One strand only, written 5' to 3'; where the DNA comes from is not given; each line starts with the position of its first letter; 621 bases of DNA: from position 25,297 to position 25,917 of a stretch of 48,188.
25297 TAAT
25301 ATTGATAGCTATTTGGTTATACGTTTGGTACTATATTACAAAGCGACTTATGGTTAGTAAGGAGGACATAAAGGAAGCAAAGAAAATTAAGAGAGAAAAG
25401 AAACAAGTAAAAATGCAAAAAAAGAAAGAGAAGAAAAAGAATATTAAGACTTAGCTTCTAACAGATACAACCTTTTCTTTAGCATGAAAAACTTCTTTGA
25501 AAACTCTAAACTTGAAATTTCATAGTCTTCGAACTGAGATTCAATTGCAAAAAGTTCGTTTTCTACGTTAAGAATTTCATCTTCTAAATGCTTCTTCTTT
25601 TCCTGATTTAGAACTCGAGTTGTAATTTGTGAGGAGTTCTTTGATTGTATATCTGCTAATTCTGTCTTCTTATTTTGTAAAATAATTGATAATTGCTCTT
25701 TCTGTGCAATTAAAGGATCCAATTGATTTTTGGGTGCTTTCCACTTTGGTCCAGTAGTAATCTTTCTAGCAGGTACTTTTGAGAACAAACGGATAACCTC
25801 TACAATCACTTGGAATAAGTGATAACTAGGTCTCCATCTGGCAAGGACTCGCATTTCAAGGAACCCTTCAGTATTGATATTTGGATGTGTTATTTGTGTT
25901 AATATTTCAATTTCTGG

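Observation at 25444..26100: Compact TSG101/Vps23-like protein encoded away from any ESCRT cluster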

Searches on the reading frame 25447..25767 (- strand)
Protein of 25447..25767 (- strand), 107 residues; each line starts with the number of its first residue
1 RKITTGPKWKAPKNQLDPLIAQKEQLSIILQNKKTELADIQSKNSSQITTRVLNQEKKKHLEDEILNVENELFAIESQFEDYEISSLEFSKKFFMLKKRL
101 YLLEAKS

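Call 24: search_solved_structures(query=A2, max_evalue=10, show_alignments=5)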
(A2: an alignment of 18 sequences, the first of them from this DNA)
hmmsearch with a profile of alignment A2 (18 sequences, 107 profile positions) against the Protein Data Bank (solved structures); distinct sequences matched with E-value up to 10: 13.
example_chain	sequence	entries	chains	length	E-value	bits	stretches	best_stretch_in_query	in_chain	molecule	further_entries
4v7h_BX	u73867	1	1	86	0.44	14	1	20-58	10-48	60S ribosomal protein L35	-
2go5_5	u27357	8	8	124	0.51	13.8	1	20-63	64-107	ribosomal protein L35 | 60S ribosomal protein L35 | 60S ribosomal protein L29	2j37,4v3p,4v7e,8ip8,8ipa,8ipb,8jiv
6woo_h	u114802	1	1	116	0.64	13.5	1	20-58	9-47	uL29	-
6snz_A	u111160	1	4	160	0.72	13.3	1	7-62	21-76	Prelamin-A/C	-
4u3m_O5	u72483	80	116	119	0.75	13.3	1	20-58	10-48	60S ribosomal protein L35-A | 60S RIBOSOMAL PROTEIN L35-B | Large ribosomal subunit protein uL29A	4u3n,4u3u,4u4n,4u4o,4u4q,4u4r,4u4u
2ww9_N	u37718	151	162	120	0.84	13.1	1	20-58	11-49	60S RIBOSOMAL PROTEIN L35 | 60S ribosomal protein L35-A | 60S ribosomal protein rpL35 (L29p)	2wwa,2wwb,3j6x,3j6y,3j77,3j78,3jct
4ll7_A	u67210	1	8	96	0.94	12.9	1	7-58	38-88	SWI5-dependent HO expression protein 3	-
9rgy_A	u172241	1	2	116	1.6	12.2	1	15-106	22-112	sc-apCC3-CW-0NTT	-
28op_U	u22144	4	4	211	2.6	11.5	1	20-101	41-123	Centromere protein U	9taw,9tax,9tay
5it7_hh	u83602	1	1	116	3.8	11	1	20-58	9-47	KLLA0F05247p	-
6uz7_Bh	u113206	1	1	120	5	10.6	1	20-58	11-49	KLLA0F05247p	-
6f63_A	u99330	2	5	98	6.1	10.3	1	13-72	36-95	Synaptonemal complex protein 1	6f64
7olc_Lh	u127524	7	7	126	8.4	9.9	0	20-49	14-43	Dolichyl-diphosphooligosaccharide--protein glycotransferase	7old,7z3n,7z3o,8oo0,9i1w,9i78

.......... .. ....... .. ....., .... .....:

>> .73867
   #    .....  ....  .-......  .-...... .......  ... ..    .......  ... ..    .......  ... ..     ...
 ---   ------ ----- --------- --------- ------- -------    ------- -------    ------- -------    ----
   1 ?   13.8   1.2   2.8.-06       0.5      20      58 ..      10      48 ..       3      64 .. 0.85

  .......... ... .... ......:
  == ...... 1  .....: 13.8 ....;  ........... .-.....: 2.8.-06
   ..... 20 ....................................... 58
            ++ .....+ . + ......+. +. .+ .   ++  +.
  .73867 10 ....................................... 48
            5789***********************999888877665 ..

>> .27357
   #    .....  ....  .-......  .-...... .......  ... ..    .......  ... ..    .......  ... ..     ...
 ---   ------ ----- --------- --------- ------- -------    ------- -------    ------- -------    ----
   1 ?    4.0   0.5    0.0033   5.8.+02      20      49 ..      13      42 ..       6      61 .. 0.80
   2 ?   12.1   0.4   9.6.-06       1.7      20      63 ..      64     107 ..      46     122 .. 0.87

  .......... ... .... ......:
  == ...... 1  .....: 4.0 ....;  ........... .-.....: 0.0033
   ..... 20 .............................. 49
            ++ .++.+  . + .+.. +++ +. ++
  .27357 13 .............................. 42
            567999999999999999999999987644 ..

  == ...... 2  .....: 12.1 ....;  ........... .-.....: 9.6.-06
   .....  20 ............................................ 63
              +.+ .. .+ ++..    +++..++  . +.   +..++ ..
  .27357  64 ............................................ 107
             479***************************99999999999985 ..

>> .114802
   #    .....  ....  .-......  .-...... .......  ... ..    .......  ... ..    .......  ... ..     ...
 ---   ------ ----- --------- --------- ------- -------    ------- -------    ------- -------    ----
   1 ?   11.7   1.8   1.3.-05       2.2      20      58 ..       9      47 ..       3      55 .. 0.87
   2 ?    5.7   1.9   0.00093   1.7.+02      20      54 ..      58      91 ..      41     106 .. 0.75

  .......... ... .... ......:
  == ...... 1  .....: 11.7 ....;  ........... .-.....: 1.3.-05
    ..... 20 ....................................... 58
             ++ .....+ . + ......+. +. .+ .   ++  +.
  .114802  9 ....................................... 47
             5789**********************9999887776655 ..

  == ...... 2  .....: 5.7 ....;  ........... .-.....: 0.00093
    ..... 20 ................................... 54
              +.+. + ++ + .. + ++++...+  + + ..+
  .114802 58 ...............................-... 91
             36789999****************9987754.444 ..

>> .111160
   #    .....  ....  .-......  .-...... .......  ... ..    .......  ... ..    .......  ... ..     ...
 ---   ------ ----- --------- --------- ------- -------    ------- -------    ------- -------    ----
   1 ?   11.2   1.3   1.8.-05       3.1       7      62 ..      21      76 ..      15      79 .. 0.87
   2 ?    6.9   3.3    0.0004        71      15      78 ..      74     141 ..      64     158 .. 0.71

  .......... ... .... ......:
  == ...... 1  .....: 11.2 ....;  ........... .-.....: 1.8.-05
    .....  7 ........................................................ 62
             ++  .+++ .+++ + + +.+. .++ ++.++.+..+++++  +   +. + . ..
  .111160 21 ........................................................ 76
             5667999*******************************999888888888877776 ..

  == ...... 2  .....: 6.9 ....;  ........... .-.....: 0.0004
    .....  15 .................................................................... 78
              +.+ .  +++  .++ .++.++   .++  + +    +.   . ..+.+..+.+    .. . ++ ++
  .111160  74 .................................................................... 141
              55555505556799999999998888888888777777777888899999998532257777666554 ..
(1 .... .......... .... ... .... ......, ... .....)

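Call 25: search_protein_families(library=pfam, alignment_id=A2, max_evalue=10)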
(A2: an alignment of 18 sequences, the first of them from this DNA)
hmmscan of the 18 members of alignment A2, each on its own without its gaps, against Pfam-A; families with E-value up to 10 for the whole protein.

A. member 1, seq(107 aa): 1 family
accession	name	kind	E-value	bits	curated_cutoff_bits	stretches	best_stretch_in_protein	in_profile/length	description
PF03961.19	FapA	-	1.4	8.9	31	1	8-93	150-241/272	Flagellar Assembly Protein A beta solenoid domain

B. families by the number of members that match (of 18 scanned): 37 families (the first 25 are shown)
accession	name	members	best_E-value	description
PF00261.25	Tropomyosin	9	3.1e-05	Tropomyosin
PF03961.19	FapA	8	0.1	Flagellar Assembly Protein A beta solenoid domain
PF07200.18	Mod_r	7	0.00028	Modifier of rudimentary (Mod(r)) protein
PF17675.6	APG6_N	6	0.0063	Apg6 coiled-coil region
PF16326.10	ABC_tran_CTD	4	0.0037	ABC transporter C-terminal domain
PF08286.16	Spc24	4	0.076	Spc24 subunit of Ndc80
PF25443.1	ANG-1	3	0.14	ANG-1-like domain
PF17253.7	DUF5320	3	1.8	Family of unknown function (DUF5320)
PF01326.24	PPDK_N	2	0.0042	Pyruvate phosphate dikinase, AMP/ATP-binding domain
PF04201.20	TPD52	2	0.092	Tumour protein D52 family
PF11498.13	Activator_LAG-3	2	0.21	Transcriptional activator LAG-3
PF25802.1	WWC1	1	0.0025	WWC1-like, helical hairpin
PF11559.13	ADIP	1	0.0027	Afadin- and alpha -actinin-Binding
PF15233.11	SYCE1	1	0.0038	Synaptonemal complex central element protein 1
PF19101.5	DUF5788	1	0.005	Family of unknown function (DUF5788)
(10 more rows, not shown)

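Call 40: search_protein_representatives(alignment_id=A2)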
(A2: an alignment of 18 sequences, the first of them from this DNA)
Query: 18 sequences, 107 profile positions. Proteins with E-value up to 0.001 (for the whole library): 25; up to 1e-10: 5; up to 1e-30: 2. The best 25 are listed.
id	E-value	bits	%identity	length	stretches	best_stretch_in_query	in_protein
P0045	1.4e-44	166.8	-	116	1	1-107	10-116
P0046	3.6e-35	136.5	-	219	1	5-105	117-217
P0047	2.7e-29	117.6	-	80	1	28-106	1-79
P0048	2.9e-12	62.9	-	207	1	5-105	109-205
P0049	6.1e-11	58.6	-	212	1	17-104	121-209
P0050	3.5e-10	56.2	-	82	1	27-104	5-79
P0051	4.7e-10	55.8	-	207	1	9-103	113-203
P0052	6.6e-10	55.3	-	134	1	10-102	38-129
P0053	6.9e-10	55.2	-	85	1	28-105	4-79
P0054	1.9e-09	53.8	-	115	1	10-103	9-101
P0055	2.6e-09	53.4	-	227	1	10-102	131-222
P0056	4.0e-09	52.8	-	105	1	18-105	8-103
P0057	1.2e-08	51.2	-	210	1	13-102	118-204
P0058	6.2e-08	48.9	-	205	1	8-105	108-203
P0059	8.6e-08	48.5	-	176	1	12-105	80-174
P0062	4.3e-07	46.2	-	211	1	18-105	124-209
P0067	5.8e-05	39.4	-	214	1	17-106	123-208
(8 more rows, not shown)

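Call 43: predict_structure(alignment_id=A2)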
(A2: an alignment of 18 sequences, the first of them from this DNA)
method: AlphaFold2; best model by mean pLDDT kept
length: 107 residues; sequences in the alignment: 18
mean_pLDDT: 83.6   pTM: 0.47
mean pLDDT of the five models: 83.6, 83.6, 83.0, 82.3, 80.6
residues with pLDDT >= 90: 54; 70-90: 30; 50-70: 22; < 50: 1
segments of 3 or more residues with pLDDT < 50: none
pLDDT, mean of each block of 10 residues (from residue 1): 59 71 89 90 67 86 93 94 93 94 84
secondary structure, 60 per line:
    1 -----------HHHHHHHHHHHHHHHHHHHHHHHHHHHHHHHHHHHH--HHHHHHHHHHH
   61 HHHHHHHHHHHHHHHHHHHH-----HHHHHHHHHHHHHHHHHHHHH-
elements in order: H12-47 H50-80 H86-106

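Call 47: fold_search(model_id=the predicted structure, library=pdb)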
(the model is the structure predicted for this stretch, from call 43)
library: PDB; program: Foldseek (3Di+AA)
matches with E <= 10: 114; with E <= 0.001: 0
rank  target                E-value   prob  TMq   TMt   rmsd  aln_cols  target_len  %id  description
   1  2f6m_C                8.4e-01  0.93  0.47  0.78   2.2        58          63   19  Structure of a Vps23-C:Vps28-N subcomplex (released 2006-04-18)
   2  2f66_A                8.4e-01  0.91  0.46  0.74   2.3        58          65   19  Structure of the ESCRT-I endosomal trafficking complex (released 2006-04-18)
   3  7rro_B9               9.7e-01  0.38  0.47  0.32  10.7       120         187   15  Structure of the 48-nm repeat doublet microtubule from bovine tracheal cilia (released 2021-10-27)
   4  7qiw_T                1.7e+00  0.20  0.34  0.26   9.7        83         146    8  Specific features and methylation sites of a plant ribosome. 60S ribosomal subunit. (released 2022-07-13)
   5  2nn4_A                2.0e+00  0.82  0.35  0.58   0.8        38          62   18  Crystal structure of Bacillus subtilis yqgQ, Pfam DUF910 (released 2006-10-31)
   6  2p22_A                2.1e+00  0.33  0.47  0.30   8.9       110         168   17  Structure of the Yeast ESCRT-I Heterotetramer Core (released 2007-06-05)
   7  5iwa_T                2.1e+00  0.16  0.36  0.37  25.9       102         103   22  Crystal structure of the 30S ribosomal subunit from Thermus thermophilus in complex with the GE81112 peptide antibioti (released 2016-04-27)
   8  6vme_V                2.3e+00  0.63  0.46  0.48   3.6        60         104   15  Human ESCRT-I heterotetramer headpiece (released 2020-05-20)
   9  4v8p_EO               2.5e+00  0.13  0.31  0.24   9.3        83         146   12  T.thermophila 60S ribosomal subunit in complex with initiation factor 6. (released 2014-07-09)
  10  4tko                  2.7e+00  0.18  0.40  0.17   6.4       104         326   18  Structure of the periplasmic adaptor protein EmrA (released 2014-07-09)
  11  8iyj_A5               2.7e+00  0.14  0.38  0.27  10.6       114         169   17  Cryo-EM structure of the 48-nm repeat doublet microtubule from mouse sperm (released 2023-07-05)
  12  8otz_D6               3.1e+00  0.30  0.56  0.43   4.4        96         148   14  48-nm repeat of the native axonemal doublet microtubule from bovine sperm (released 2023-11-22)
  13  6vme_Y                3.3e+00  0.72  0.48  0.51   0.8        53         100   15  Human ESCRT-I heterotetramer headpiece (released 2020-05-20)
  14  8vc9_F                3.3e+00  0.20  0.46  0.17   5.3        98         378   14  Hybrid response regulator LvrB from Leptospira / phosphorylated REC form (released 2024-12-18)
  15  7ung_B0               3.3e+00  0.15  0.41  0.24  11.9       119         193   13  48-nm repeat of the human respiratory doublet microtubule (released 2022-10-05)
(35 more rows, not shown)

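Call 63: search_protein_families(library=pfam, proteins=[P0046], max_evalue=0.1)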
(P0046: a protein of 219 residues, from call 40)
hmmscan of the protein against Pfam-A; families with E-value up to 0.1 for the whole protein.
P0046 (219 aa): 5 families
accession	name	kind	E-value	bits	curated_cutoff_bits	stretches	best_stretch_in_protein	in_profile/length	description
PF00179.31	UQ_con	-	1.2e-09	38.3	27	1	29-123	27-126/140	Ubiquitin-conjugating enzyme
PF05743.18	UEV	-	0.00093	19.5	27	1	33-106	36-116/121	UEV domain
PF09325.15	Vps5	-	0.0033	17.5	27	1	131-193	126-188/236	Vps5 C terminal like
PF00261.25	Tropomyosin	-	0.023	14.5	38.6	1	121-216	36-131/242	Tropomyosin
PF07200.18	Mod_r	-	0.09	13.2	30.1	0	119-214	47-141/146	Modifier of rudimentary (Mod(r)) protein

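Call 68: find_encoding_contigs(protein=P0067, flank=8000, max_places=2)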
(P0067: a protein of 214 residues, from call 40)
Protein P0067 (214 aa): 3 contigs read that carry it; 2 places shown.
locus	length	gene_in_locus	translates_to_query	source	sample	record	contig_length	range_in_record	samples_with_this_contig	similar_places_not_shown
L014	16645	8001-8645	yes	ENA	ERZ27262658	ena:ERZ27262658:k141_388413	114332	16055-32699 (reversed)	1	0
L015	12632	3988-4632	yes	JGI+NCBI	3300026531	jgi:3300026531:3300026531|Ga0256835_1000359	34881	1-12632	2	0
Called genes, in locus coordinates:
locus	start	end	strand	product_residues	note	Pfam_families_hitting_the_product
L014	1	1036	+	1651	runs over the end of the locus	PF00082:Peptidase_S8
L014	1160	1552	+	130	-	PF01243:PNPOx_N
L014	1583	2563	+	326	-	PF13302:Acetyltransf_3 (weak), PF13420:Acetyltransf_4 (weak), PF00583:Acetyltransf_1, PF13673:Acetyltransf_10, PF13508:Acetyltransf_7, PF08445:FR47 (weak)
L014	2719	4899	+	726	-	PF01978:TrmB (weak)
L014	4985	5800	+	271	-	-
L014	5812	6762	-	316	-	PF17125:Methyltr_RsmF_N (weak), PF01728:FtsJ (weak), PF01189:Methyltr_RsmB-F, PF13847:Methyltransf_31 (weak)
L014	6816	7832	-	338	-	PF01380:SIS (weak), PF10432:bact-PGI_C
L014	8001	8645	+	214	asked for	-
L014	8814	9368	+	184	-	PF00329:Complex1_30kDa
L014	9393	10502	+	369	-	PF00374:NiFeSe_Hases (weak), PF00346:Complex1_49kDa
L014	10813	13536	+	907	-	PF01326:PPDK_N, PF00391:PEP-utilizers, PF02896:PEP-utilizers_C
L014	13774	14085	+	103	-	PF00338:Ribosomal_S10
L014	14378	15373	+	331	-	PF04087:DUF389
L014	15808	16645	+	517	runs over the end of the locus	-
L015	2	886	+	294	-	?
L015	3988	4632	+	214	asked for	-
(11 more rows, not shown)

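Call 70: find_encoding_contigs(protein=P0062, flank=8000, max_places=2)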
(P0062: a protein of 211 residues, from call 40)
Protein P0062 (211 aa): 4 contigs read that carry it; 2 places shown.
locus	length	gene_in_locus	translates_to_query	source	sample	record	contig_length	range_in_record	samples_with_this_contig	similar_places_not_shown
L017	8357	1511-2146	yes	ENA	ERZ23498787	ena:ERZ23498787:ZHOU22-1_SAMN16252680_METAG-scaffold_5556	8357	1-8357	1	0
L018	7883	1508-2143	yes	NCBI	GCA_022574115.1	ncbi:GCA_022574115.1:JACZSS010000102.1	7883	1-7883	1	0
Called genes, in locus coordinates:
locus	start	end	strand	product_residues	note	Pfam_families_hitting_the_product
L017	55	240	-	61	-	-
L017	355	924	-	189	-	-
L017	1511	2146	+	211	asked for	PF00179:UQ_con (weak)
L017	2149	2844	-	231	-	PF04998:RNA_pol_Rpb1_5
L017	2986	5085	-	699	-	PF04998:RNA_pol_Rpb1_5, PF14890:Intein_splicing, PF14528:LAGLIDADG_3, PF04998:RNA_pol_Rpb1_5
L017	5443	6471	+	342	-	PF14478:DUF4430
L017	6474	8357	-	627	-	?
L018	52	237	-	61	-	-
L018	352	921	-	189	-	-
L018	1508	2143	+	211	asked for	PF00179:UQ_con (weak)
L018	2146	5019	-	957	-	PF04998:RNA_pol_Rpb1_5, PF14890:Intein_splicing, PF14528:LAGLIDADG_3, PF04998:RNA_pol_Rpb1_5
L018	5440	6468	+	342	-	PF14478:DUF4430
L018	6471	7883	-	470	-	PF00623:RNA_pol_Rpb1_2, PF04983:RNA_pol_Rpb1_3, PF05000:RNA_pol_Rpb1_4, PF04998:RNA_pol_Rpb1_5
